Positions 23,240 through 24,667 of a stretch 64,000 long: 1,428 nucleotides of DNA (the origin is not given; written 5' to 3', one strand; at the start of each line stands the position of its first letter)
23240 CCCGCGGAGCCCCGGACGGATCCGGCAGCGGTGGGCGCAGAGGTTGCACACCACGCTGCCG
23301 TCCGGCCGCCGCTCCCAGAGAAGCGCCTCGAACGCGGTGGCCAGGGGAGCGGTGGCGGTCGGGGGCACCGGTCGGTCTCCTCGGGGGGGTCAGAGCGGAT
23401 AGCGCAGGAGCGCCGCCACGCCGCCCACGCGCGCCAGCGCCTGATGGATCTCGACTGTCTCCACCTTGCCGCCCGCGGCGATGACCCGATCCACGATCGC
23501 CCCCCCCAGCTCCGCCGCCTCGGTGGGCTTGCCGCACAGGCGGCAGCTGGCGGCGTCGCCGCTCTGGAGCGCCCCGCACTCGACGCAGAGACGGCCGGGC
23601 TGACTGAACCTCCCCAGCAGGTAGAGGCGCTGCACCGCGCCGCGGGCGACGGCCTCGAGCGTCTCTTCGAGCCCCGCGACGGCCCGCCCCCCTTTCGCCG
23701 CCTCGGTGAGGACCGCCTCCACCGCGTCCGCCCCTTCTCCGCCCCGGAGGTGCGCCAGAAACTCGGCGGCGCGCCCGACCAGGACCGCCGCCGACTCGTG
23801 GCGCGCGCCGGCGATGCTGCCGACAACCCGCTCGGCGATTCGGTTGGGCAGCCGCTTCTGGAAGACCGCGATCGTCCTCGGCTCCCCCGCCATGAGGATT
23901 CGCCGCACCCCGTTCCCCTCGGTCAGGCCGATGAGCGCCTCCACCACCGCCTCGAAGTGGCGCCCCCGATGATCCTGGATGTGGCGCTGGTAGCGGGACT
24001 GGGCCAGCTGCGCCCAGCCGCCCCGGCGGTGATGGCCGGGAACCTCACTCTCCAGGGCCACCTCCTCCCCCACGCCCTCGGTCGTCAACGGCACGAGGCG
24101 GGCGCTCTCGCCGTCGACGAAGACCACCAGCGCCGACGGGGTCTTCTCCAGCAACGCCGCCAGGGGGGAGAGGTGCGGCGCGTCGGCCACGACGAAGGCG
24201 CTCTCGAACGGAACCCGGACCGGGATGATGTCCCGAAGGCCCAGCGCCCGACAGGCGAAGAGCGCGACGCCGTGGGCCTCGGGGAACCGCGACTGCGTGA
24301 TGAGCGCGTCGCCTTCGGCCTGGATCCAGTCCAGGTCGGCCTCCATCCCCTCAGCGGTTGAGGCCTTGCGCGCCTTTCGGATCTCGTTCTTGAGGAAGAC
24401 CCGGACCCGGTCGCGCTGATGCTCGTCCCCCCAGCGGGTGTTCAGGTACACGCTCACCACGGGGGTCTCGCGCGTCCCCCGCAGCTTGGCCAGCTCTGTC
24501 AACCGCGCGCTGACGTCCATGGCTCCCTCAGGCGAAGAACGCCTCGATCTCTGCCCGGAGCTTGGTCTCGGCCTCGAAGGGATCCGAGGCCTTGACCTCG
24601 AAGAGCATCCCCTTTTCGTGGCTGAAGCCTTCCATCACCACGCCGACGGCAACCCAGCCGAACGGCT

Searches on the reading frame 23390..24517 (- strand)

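Call 88: search_protein_families(library=pfam, proteins=[window:23390-24517:-], max_evalue=0.001)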
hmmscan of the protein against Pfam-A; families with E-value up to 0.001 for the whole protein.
window:23390-24517:- (375 aa): 6 families
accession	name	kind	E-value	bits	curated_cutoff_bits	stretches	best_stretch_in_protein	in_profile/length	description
PF18854.6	baeRF_family10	-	3.4e-24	86.2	27.1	1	114-246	1-135/143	Bacterial archaeo-eukaryotic release factor family 10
PF18844.6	baeRF_family2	-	7.9e-11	42.7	26.9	1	129-274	2-148/149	Bacterial archaeo-eukaryotic release factor family 2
PF18845.6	baeRF_family3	-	0.00018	22.3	31.5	1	134-293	7-167/168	Bacterial archaeo-eukaryotic release factor family 3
PF18856.6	baeRF_family12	-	0.00025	22.1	27.7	0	152-236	39-123/138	Bacterial archaeo-eukaryotic release factor family 12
PF03465.20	eRF1_3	-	0.00057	20.8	25.8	0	264-375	6-106/106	eRF1 domain 3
PF03464.20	eRF1_2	-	0.00061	20.6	27.1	0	131-215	4-88/133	eRF1 domain 2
